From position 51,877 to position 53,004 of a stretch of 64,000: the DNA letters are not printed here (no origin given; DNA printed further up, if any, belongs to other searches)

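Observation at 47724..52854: Heterodisulfide-reductase-like redox module (hdrC-hdrB-hdrA-hdrD-like + amidohydrolase) embedded inside a pseudaminic acid operon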

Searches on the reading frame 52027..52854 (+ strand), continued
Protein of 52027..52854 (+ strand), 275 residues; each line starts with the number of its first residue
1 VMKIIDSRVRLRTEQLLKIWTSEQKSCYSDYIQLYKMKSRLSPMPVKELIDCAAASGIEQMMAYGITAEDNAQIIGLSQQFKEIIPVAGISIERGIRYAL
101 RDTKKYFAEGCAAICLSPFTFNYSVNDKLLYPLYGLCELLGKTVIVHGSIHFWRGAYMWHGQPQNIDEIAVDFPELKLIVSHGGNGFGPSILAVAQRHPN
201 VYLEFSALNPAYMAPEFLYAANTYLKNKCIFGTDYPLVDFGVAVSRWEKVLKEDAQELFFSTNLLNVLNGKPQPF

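Call 38: search_protein_families(library=ncbifam, proteins=[L091:7312-8055:+, L092:10875-11585:+, L092:11578-12756:+, L093:12056-13108:+, L091:8285-9949:+, L091:3139-4221:+, L092:9376-9918:+, L091:5247-6254:+, L093:9111-9731:+, L092:5889-7037:+], max_evalue=0.001)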
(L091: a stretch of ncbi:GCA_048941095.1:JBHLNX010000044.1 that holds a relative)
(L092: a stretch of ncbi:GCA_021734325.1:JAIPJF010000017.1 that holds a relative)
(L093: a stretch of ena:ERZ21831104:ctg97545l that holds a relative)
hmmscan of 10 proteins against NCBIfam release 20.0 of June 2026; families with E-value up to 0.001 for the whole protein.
L091:7312-8055:+ (247 aa): 14 families
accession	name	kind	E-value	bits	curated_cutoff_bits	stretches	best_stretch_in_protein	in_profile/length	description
NF002537.0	PRK02090.1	equivalog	3e-70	236.6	154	1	6-234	10-241/244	phosphoadenylyl-sulfate reductase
TIGR00434.1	cysH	subfamily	2.5e-61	207.3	165.1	1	24-231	1-213/214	phosophoadenylyl-sulfate reductase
TIGR02055.1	APS_reductase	subfamily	9.6e-54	182.1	235.3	1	46-230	3-194/194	adenylylsulfate reductase, thioredoxin dependent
TIGR02057.1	PAPS_reductase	equivalog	2e-51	175.1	254.2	1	15-231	4-224/224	phosphoadenosine phosphosulfate reductase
TIGR00424.1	APS_reduc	equivalog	3e-28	98.6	553.2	1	9-238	88-330/464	5'-adenylylsulfate reductase, thioredoxin-independent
NF006327.0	PRK08557.1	equivalog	5.6e-15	55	366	1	23-208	165-357/415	hypothetical protein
NF010368.0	PRK13795.1-3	equivalog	9.1e-14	50.6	588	1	23-207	234-422/635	hypothetical protein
NF010366.0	PRK13795.1-1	equivalog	3.7e-12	45.2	745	1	20-208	247-446/667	hypothetical protein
NF010367.0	PRK13795.1-2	equivalog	4.2e-11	42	456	1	10-207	213-417/584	hypothetical protein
NF003587.0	PRK05253.1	subfamily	7.8e-11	41.7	195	1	26-152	18-144/301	sulfate adenylyltransferase subunit CysD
NF010369.0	PRK13795.1-4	equivalog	6e-08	31.3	1086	1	23-207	238-430/633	hypothetical protein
TIGR02039.1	CysD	subfamily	9.7e-07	28.7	396.6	1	48-153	32-137/294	sulfate adenylyltransferase, small subunit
NF006351.0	PRK08576.1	equivalog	1.9e-06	26.8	290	1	46-207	244-403/436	hypothetical protein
NF009214.0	PRK12563.1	equivalog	2e-05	24.1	413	0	58-153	68-160/317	sulfate adenylyltransferase subunit CysD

L092:10875-11585:+ (236 aa): 14 families
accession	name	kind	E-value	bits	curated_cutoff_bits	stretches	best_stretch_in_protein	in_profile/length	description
NF002537.0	PRK02090.1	equivalog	9e-64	215.4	154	1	5-228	14-240/244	phosphoadenylyl-sulfate reductase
TIGR00434.1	cysH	subfamily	1.4e-60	204.9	165.1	1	21-226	3-213/214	phosophoadenylyl-sulfate reductase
TIGR02055.1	APS_reductase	subfamily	3.9e-53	180.1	235.3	1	41-225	3-194/194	adenylylsulfate reductase, thioredoxin dependent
TIGR02057.1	PAPS_reductase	equivalog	2.6e-49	168.2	254.2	1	15-226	9-224/224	phosphoadenosine phosphosulfate reductase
TIGR00424.1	APS_reduc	equivalog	6.4e-24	84.4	553.2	1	9-226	93-323/464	5'-adenylylsulfate reductase, thioredoxin-independent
NF006327.0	PRK08557.1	equivalog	1.2e-17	63.8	366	1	50-202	200-356/415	hypothetical protein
NF010367.0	PRK13795.1-2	equivalog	2.4e-13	49.4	456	1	45-201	256-416/584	hypothetical protein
NF010368.0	PRK13795.1-3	equivalog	2.9e-13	49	588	1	41-201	257-421/635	hypothetical protein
NF010366.0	PRK13795.1-1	equivalog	5.9e-13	47.8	745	1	41-201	276-444/667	hypothetical protein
NF003587.0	PRK05253.1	subfamily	1.3e-09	37.7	195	0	46-146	42-143/301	sulfate adenylyltransferase subunit CysD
TIGR02039.1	CysD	subfamily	4.3e-07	29.8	396.6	0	57-142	49-131/294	sulfate adenylyltransferase, small subunit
NF010369.0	PRK13795.1-4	equivalog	4e-06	25.3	1086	1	158-201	386-429/633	hypothetical protein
NF009214.0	PRK12563.1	equivalog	5.8e-06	25.9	413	0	159-187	195-223/317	sulfate adenylyltransferase subunit CysD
NF006351.0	PRK08576.1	equivalog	0.00039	19.1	290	1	62-201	265-402/436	hypothetical protein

L092:11578-12756:+ (392 aa): 0 families

L093:12056-13108:+ (350 aa): 1 family
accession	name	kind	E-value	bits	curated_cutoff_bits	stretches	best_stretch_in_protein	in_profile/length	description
NF052394.1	NodProtNoeE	equivalog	2e-14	53.1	500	1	9-151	10-146/387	nodulation protein NoeE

L091:8285-9949:+ (554 aa): 105 families (the best 25 are shown)
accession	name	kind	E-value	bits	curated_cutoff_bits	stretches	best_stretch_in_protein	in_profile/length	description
NF005426.0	PRK07008.1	equivalog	2.6e-164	547.8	822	1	14-550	11-538/545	3-(methylthio)propionyl-CoA ligase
NF004837.0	PRK06187.1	subfamily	1.2e-160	535.3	476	1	13-549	4-524/531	long-chain-fatty-acid--CoA ligase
NF004674.0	PRK06018.1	subfamily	4.7e-147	491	766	1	15-551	8-537/544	long-chain-fatty-acid--CoA ligase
NF004143.0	PRK05620.1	equivalog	1e-111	374.1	852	1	14-547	7-555/576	long-chain fatty-acid--CoA ligase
NF006020.0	PRK08162.1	subfamily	7.2e-98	328.3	677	1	21-548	23-539/545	acyl-CoA synthetase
NF006182.0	PRK08316.1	subfamily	2.1e-76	257.5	663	1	18-550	12-520/523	fatty acyl-CoA synthetase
NF005307.0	PRK06839.1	equivalog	1.4e-69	235.1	748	1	46-549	27-495/496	o-succinylbenzoate--CoA ligase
NF002966.0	PRK03640.1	equivalog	1.4e-67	228.4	556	2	142-546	98-479/483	o-succinylbenzoate--CoA ligase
NF005801.1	PRK07656.1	equivalog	4.7e-67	226.7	657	1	20-544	4-500/500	FadD3 family acyl-CoA ligase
NF005857.1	PRK07786.1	exception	1.3e-66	225.1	733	1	48-547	36-512/513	fatty-acid--CoA ligase FadD5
NF052269.1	Staph_lig_FadD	equivalog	2.7e-66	223.9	650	1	46-548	27-494/499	long-chain-fatty-acid--CoA ligase FadD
NF005702.0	PRK07514.1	subfamily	9.8e-66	222.1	558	1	35-552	18-505/506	malonyl-CoA synthase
NF004758.0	PRK06087.1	equivalog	7.7e-64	216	736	1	39-547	43-535/548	medium-chain fatty-acid--CoA ligase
NF004808.0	PRK06155.1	equivalog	7.9e-63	212.5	722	1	15-546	19-521/542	ATP-dependent acyl-CoA ligase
NF004797.0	PRK06145.1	equivalog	9.5e-63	212.2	850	1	48-547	29-495/499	acyl-CoA synthetase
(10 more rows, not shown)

L091:3139-4221:+ (360 aa): 96 families (the best 25 are shown)
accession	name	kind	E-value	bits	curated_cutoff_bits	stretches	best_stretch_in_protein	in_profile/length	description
NF005593.0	PRK07324.1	equivalog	3.7e-80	269.8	476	1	3-357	3-369/373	aminotransferase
NF041364.1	GntC_guanitoxin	equivalog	1.2e-72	244.8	415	1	34-353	20-354/356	guanitoxin biosynthesis PLP-dependent (S)-gamma-hydroxy-L-arginine cyclodehydratase GntC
TIGR03947.1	viomycin_VioD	equivalog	1.9e-71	240.8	390.9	1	8-353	1-356/359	capreomycidine synthase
NF041091.1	asp_aminotase_Arch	equivalog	4.5e-44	150.8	550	1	41-353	54-372/376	aspartate aminotransferase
TIGR01265.1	tyr_nico_aTase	subfamily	5.8e-43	147.4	292.45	1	47-353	69-396/403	tyrosine/nicotianamine family aminotransferase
NF005744.0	PRK07568.1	subfamily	9.2e-40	136.6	389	1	42-318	57-342/398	pyridoxal phosphate-dependent aminotransferase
NF004770.0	PRK06108.1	subfamily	3.2e-39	134.9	422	1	44-356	66-392/396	pyridoxal phosphate-dependent aminotransferase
NF005817.0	PRK07683.1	equivalog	2.6e-37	128.4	575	1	45-356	59-381/387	aminotransferase A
TIGR01264.1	tyr_amTase_E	equivalog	8.4e-37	126.9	474.25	1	47-351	69-394/403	tyrosine transaminase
NF005305.0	PRK06836.1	equivalog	7.2e-36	124.3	376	1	43-358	67-393/396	pyridoxal phosphate-dependent aminotransferase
NF004621.0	PRK05957.1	equivalog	9.7e-36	123.3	498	1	69-357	89-384/389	pyridoxal phosphate-dependent aminotransferase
NF004975.0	PRK06348.1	equivalog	1.8e-34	119.3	549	1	40-353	55-380/384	pyridoxal phosphate-dependent aminotransferase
NF005732.0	PRK07550.1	equivalog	4.5e-34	118.1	366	1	45-340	64-371/389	aminotransferase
TIGR01141.1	hisC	equivalog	3.8e-33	114.8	276.55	1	52-296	56-291/349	histidinol-phosphate transaminase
NF006230.0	PRK08363.1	equivalog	6.9e-33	114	534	1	43-353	62-389/398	alanine aminotransferase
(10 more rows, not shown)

L092:9376-9918:+ (180 aa): 50 families (the best 25 are shown)
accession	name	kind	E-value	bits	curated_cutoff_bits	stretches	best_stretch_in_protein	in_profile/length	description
TIGR03570.1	NeuD_NnaD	subfamily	1.3e-25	90.2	160.8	3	127-177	152-202/202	NeuD/PglB/VioB family sugar acetyltransferase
NF002060.0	PRK00892.1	subfamily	6.8e-23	81.3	207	2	3-76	105-178/345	UDP-3-O-(3-hydroxymyristoyl)glucosamine N-acyltransferase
TIGR01853.1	lipid_A_lpxD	equivalog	3e-22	79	242.5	2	4-74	97-167/325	UDP-3-O-(3-hydroxymyristoyl)glucosamine N-acyltransferase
NF003657.0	PRK05289.1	equivalog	4.6e-19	68.5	226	2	25-158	11-136/264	acyl-ACP--UDP-N-acetylglucosamine O-acyltransferase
TIGR01852.1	lipid_A_lpxA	equivalog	4.4e-18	65.5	231.05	2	25-160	6-133/254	acyl-ACP--UDP-N-acetylglucosamine O-acyltransferase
NF007797.0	PRK10502.1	subfamily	2.3e-13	50.2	192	1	129-179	126-176/183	WcaF family extracellular polysaccharide biosynthesis acetyltransferase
TIGR02353.1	NRPS_term_dom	equivalog_domain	3.3e-12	45.6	423.1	1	102-180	373-455/695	Pls/PosA family non-ribosomal peptide synthetase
NF010935.0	PRK14355.1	equivalog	4.6e-12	45.3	718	2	44-112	265-331/459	bifunctional UDP-N-acetylglucosamine diphosphorylase/glucosamine-1-phosphate N-acetyltransferase GlmU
NF007240.0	PRK09677.1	equivalog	6.9e-12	45.2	243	1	129-180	131-182/192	putative lipopolysaccharide biosynthesis O-acetyl transferase WbbJ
TIGR01173.1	glmU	equivalog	8e-12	44.7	366.85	1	4-168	273-431/452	bifunctional UDP-N-acetylglucosamine diphosphorylase/glucosamine-1-phosphate N-acetyltransferase GlmU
NF007499.0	PRK10092.1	equivalog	1e-11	45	314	1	97-180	101-181/183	maltose O-acetyltransferase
NF058585.1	HptprglPActTf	PfamEq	3.9e-11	42.8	300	1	93-179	69-157/172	heptaprenylglyceryl phosphate O-acetyltransferase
NF010934.1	PRK14354.1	equivalog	7.4e-11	41.2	450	1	44-112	259-324/447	bifunctional UDP-N-acetylglucosamine diphosphorylase/glucosamine-1-phosphate N-acetyltransferase GlmU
NF007076.0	PRK09527.1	equivalog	9.6e-10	38.2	347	1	130-180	133-183/203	galactoside O-acetyltransferase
NF000490.1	chloram_CatB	equivalog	2.5e-09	36.8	350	1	125-180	107-162/210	type B chloramphenicol O-acetyltransferase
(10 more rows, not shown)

L091:5247-6254:+ (335 aa): 43 families (the best 25 are shown)
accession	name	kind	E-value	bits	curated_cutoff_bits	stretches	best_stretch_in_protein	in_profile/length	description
NF002060.0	PRK00892.1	subfamily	9.1e-32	110.5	207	1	173-330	158-313/345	UDP-3-O-(3-hydroxymyristoyl)glucosamine N-acyltransferase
TIGR01853.1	lipid_A_lpxD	equivalog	1.1e-27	96.9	242.5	1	173-330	149-303/325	UDP-3-O-(3-hydroxymyristoyl)glucosamine N-acyltransferase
TIGR03570.1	NeuD_NnaD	subfamily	5.9e-26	91.3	160.8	1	223-330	95-202/202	NeuD/PglB/VioB family sugar acetyltransferase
NF003657.0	PRK05289.1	equivalog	6.4e-17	61.5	226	1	173-332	42-193/264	acyl-ACP--UDP-N-acetylglucosamine O-acyltransferase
TIGR01852.1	lipid_A_lpxA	equivalog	3.5e-15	56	231.05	1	183-333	46-189/254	acyl-ACP--UDP-N-acetylglucosamine O-acyltransferase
NF007240.0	PRK09677.1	equivalog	5.6e-14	52.1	243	1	283-332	132-181/192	putative lipopolysaccharide biosynthesis O-acetyl transferase WbbJ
NF007797.0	PRK10502.1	subfamily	8.2e-12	45.1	192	1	220-331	71-175/183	WcaF family extracellular polysaccharide biosynthesis acetyltransferase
TIGR03532.1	DapD_Ac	equivalog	9.1e-12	45.1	231.75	2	283-334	162-213/231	2,3,4,5-tetrahydropyridine-2,6-dicarboxylate N-acetyltransferase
NF058585.1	HptprglPActTf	PfamEq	5.2e-11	42.4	300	1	262-332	82-157/172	heptaprenylglyceryl phosphate O-acetyltransferase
NF007076.0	PRK09527.1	equivalog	7e-10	38.6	347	2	178-264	90-168/203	galactoside O-acetyltransferase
NF010935.0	PRK14355.1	equivalog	3.2e-09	35.9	718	1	260-318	265-322/459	bifunctional UDP-N-acetylglucosamine diphosphorylase/glucosamine-1-phosphate N-acetyltransferase GlmU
TIGR01172.1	cysE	equivalog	3.4e-09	36.9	210.65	1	223-330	63-162/162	serine O-acetyltransferase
TIGR01173.1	glmU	equivalog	7.5e-09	34.9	366.85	2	207-298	244-331/452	bifunctional UDP-N-acetylglucosamine diphosphorylase/glucosamine-1-phosphate N-acetyltransferase GlmU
NF007499.0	PRK10092.1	equivalog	1.4e-08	34.7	314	1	247-334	95-182/183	maltose O-acetyltransferase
NF041874.1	EPS_EpsC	equivalog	1.9e-08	34.2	150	1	252-332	82-164/168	serine O-acetyltransferase EpsC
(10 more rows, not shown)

L093:9111-9731:+ (206 aa): 25 families
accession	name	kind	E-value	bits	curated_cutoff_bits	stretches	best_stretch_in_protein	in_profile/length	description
NF041874.1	EPS_EpsC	equivalog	7.3e-25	87.6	150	1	103-196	69-165/168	serine O-acetyltransferase EpsC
TIGR01172.1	cysE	equivalog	5.3e-21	75.3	210.65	1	104-189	70-159/162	serine O-acetyltransferase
NF007564.0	PRK10191.1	equivalog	8.3e-12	44.9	196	1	101-188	63-153/162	colanic acid biosynthesis acetyltransferase WcaB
TIGR04016.1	WcaB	equivalog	4.1e-11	42.7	194.65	1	101-188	47-137/146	colanic acid biosynthesis acetyltransferase WcaB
NF008349.0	PRK11132.1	equivalog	7.8e-10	38.3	397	1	104-197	150-246/273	serine O-acetyltransferase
TIGR03570.1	NeuD_NnaD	subfamily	1.1e-09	38.2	160.8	1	145-189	155-199/202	NeuD/PglB/VioB family sugar acetyltransferase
NF007240.0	PRK09677.1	equivalog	4.4e-09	36.1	243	1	145-198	132-184/192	putative lipopolysaccharide biosynthesis O-acetyl transferase WbbJ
NF007499.0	PRK10092.1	equivalog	4.8e-09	36.3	314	1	140-197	126-182/183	maltose O-acetyltransferase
TIGR03308.1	phn_thr-fam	hypoth_equivalog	1e-08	35.3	201.65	1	142-205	107-170/204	phosphonate metabolim protein, transferase hexapeptide repeat family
NF058585.1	HptprglPActTf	PfamEq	1.8e-08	34.1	300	1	57-201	15-163/172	heptaprenylglyceryl phosphate O-acetyltransferase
NF007076.0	PRK09527.1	equivalog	7.5e-08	32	347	1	145-201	133-188/203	galactoside O-acetyltransferase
TIGR03532.1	DapD_Ac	equivalog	1.6e-07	31.2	231.75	1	144-202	161-218/231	2,3,4,5-tetrahydropyridine-2,6-dicarboxylate N-acetyltransferase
TIGR01853.1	lipid_A_lpxD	equivalog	3.2e-07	29.6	242.5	1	123-192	233-302/325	UDP-3-O-(3-hydroxymyristoyl)glucosamine N-acyltransferase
NF000490.1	chloram_CatB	equivalog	5.4e-07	29.1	350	1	128-198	96-164/210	type B chloramphenicol O-acetyltransferase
NF002060.0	PRK00892.1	subfamily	2.3e-06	27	207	1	124-193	243-313/345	UDP-3-O-(3-hydroxymyristoyl)glucosamine N-acyltransferase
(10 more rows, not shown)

L092:5889-7037:+ (382 aa): 1 family
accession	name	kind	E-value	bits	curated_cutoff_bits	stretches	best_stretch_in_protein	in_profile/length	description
NF053580.1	deacetylase_VimE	equivalog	4.5e-24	84.8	440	1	105-348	188-429/431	UDP-2,3-diacetamido-2,3-dideoxy-alpha-D-glucuronate deacetylase VimE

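Call 40: find_related_loci(query=A2, collection=metagenome_contigs, flank=8000)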
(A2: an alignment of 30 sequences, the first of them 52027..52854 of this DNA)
Query A2 (275 aa) in metagenome_contigs; peptide patterns used: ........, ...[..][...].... (x = any residue, [..] = any of these).
230 stretches matched a pattern; 57 encode a relative of the query (tblastn E <= 1e-3); 57 distinct loci.
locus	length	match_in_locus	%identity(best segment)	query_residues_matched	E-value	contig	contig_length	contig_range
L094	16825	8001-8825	93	1-275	4e-177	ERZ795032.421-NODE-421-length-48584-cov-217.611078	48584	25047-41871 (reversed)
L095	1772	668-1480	77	2-272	1e-161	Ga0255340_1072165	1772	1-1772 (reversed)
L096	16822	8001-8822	78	2-275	1e-149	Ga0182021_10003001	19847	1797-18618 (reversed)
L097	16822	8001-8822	73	2-275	2e-141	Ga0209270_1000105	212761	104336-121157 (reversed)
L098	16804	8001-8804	76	2-269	3e-139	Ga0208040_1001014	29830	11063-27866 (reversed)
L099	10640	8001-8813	72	2-272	3e-137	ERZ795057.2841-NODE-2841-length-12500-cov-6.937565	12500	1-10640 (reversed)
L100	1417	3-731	76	30-272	6e-142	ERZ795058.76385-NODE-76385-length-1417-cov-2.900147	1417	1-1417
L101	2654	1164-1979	67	2-273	6e-134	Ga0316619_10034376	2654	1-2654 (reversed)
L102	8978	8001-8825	64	1-275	3e-125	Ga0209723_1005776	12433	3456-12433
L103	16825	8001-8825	64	1-275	4e-125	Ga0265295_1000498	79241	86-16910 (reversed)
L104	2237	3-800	68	8-273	1e-131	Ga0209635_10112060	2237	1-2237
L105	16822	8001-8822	65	2-275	1e-122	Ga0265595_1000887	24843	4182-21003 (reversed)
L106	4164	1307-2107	65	2-268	5e-124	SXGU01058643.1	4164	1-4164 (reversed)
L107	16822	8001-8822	64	2-275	2e-122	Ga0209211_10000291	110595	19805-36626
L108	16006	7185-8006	65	2-275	4e-122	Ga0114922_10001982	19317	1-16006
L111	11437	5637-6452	64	1-272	2e-119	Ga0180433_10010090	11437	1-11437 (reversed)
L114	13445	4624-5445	60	2-275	8e-114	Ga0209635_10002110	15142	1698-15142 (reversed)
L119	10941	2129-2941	59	2-272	2e-110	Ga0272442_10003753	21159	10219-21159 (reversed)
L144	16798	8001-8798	48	2-268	1e-86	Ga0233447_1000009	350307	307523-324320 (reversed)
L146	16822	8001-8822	65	2-275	3e-123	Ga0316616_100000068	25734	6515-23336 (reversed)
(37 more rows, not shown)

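Call 45: search_protein_families(library=pfam, proteins=[L114:3926-4462:-, L114:7225-8367:+, L114:8368-9771:+, L114:9865-10821:+, L114:10921-13443:+, L119:228-1172:+, L144:9552-10712:+, L107:5190-6941:+, L107:6954-7946:+, L146:4392-5693:+], max_evalue=0.001)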
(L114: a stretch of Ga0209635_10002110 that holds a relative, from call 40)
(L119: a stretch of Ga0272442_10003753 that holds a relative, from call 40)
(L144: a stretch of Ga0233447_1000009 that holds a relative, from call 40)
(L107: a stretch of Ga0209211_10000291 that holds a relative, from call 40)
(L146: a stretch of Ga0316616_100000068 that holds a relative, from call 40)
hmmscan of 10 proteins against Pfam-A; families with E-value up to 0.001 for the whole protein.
L114:3926-4462:- (178 aa): 0 families

L114:7225-8367:+ (380 aa): 2 families
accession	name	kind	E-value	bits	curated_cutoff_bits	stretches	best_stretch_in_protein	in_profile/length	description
PF01040.23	UbiA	-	4.8e-20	72.3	34.2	1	76-316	14-231/250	UbiA prenyltransferase family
PF07690.21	MFS_1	-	0.00029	20.3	33.4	1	61-222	131-308/347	Major Facilitator Superfamily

L114:8368-9771:+ (467 aa): 10 families
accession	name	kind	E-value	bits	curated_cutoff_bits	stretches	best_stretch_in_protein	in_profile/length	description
PF01593.30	Amino_oxidase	-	7e-15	55.7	19.8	1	16-458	1-437/443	Flavin containing amine oxidoreductase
PF13450.12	NAD_binding_8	-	2.1e-11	44.4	21.9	1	11-49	1-39/68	NAD(P)-binding Rossmann-like domain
PF01266.30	DAO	-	6.9e-07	29.6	27.9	1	8-43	1-36/353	FAD dependent oxidoreductase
PF00996.24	GDI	-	5.8e-06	25.5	23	0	215-276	220-282/436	GDP dissociation inhibitor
PF00890.30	FAD_binding_2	-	1.4e-05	25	20.4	1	8-43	1-36/414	FAD binding domain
PF12831.13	FAD_oxidored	-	2e-05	24.5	27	1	8-45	1-38/416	FAD dependent oxidoreductase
PF01946.23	Thi4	-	3.1e-05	23.8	26.2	1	5-43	16-55/235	Thi4 family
PF07992.20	Pyr_redox_2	-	4.7e-05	23.4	26.1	0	8-47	2-41/291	Pyridine nucleotide-disulphide oxidoreductase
PF01494.25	FAD_binding_3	-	0.00013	21.8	22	0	7-52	2-49/349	FAD binding domain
PF03486.20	HI0933_like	-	0.0009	19.2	50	0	8-78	2-72/244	HI0933-like protein Rossmann domain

L114:9865-10821:+ (318 aa): 1 family
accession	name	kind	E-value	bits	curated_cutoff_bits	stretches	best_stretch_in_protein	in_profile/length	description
PF01040.23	UbiA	-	1.8e-36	126.2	34.2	1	57-282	16-238/250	UbiA prenyltransferase family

L114:10921-13443:+ (841 aa): 0 families

L119:228-1172:+ (314 aa): 0 families

L144:9552-10712:+ (386 aa): 1 family
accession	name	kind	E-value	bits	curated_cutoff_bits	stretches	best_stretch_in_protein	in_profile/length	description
PF13527.13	Acetyltransf_9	-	0.00013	22.4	25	1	7-100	3-90/127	Acetyltransferase (GNAT) domain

L107:5190-6941:+ (583 aa): 0 families

L107:6954-7946:+ (330 aa): 1 family
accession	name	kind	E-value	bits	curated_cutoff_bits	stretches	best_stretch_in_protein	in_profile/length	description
PF00583.31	Acetyltransf_1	-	0.00019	22.1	20.7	0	220-306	29-109/116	Acetyltransferase (GNAT) family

L146:4392-5693:+ (433 aa): 1 family
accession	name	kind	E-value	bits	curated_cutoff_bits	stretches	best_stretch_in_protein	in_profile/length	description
PF00202.27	Aminotran_3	-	2.3e-55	188.4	30.5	1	39-380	10-375/403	Aminotransferase class-III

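Call 49: search_solved_structures(query=A2, max_evalue=0.01, show_alignments=1)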
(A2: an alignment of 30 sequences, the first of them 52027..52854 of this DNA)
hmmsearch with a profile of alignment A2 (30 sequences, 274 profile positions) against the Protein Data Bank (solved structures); distinct sequences matched with E-value up to 0.01: 9.
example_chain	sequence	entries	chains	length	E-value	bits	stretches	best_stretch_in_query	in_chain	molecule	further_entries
3irs_A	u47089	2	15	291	8.6e-28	100.8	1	43-268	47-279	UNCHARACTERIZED PROTEIN BB4693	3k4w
3cjp_A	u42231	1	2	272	5.3e-07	32.6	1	164-270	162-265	Predicted amidohydrolase, dihydroorotase family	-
2wm1_A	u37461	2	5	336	1.3e-05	28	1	97-194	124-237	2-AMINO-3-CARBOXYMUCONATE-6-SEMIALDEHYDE DECARBOXYLASE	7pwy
4ign_A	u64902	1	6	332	1.3e-05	28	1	97-194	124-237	2-amino-3-carboxymuconate-6-semialdehyde decarboxylase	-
4ofc_A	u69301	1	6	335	1.3e-05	28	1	97-194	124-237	2-amino-3-carboxymuconate-6-semialdehyde decarboxylase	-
4igm_A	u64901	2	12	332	1.3e-05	28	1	97-194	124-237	2-amino-3-carboxymuconate-6-semialdehyde decarboxylase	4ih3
2gwg_A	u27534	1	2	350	0.00022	24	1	32-184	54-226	4-oxalomesaconate hydratase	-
6e6i_A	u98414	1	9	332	0.0012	21.6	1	82-184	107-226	2,2',3-trihydroxy-3'-methoxy-5,5'-dicarboxybiphenyl meta-cleavage compound hydrolase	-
5vn5_A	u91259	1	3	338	0.0012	21.6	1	82-184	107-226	2,2',3-trihydroxy-3'-methoxy-5,5'-dicarboxybiphenyl meta-cleavage compound hydrolase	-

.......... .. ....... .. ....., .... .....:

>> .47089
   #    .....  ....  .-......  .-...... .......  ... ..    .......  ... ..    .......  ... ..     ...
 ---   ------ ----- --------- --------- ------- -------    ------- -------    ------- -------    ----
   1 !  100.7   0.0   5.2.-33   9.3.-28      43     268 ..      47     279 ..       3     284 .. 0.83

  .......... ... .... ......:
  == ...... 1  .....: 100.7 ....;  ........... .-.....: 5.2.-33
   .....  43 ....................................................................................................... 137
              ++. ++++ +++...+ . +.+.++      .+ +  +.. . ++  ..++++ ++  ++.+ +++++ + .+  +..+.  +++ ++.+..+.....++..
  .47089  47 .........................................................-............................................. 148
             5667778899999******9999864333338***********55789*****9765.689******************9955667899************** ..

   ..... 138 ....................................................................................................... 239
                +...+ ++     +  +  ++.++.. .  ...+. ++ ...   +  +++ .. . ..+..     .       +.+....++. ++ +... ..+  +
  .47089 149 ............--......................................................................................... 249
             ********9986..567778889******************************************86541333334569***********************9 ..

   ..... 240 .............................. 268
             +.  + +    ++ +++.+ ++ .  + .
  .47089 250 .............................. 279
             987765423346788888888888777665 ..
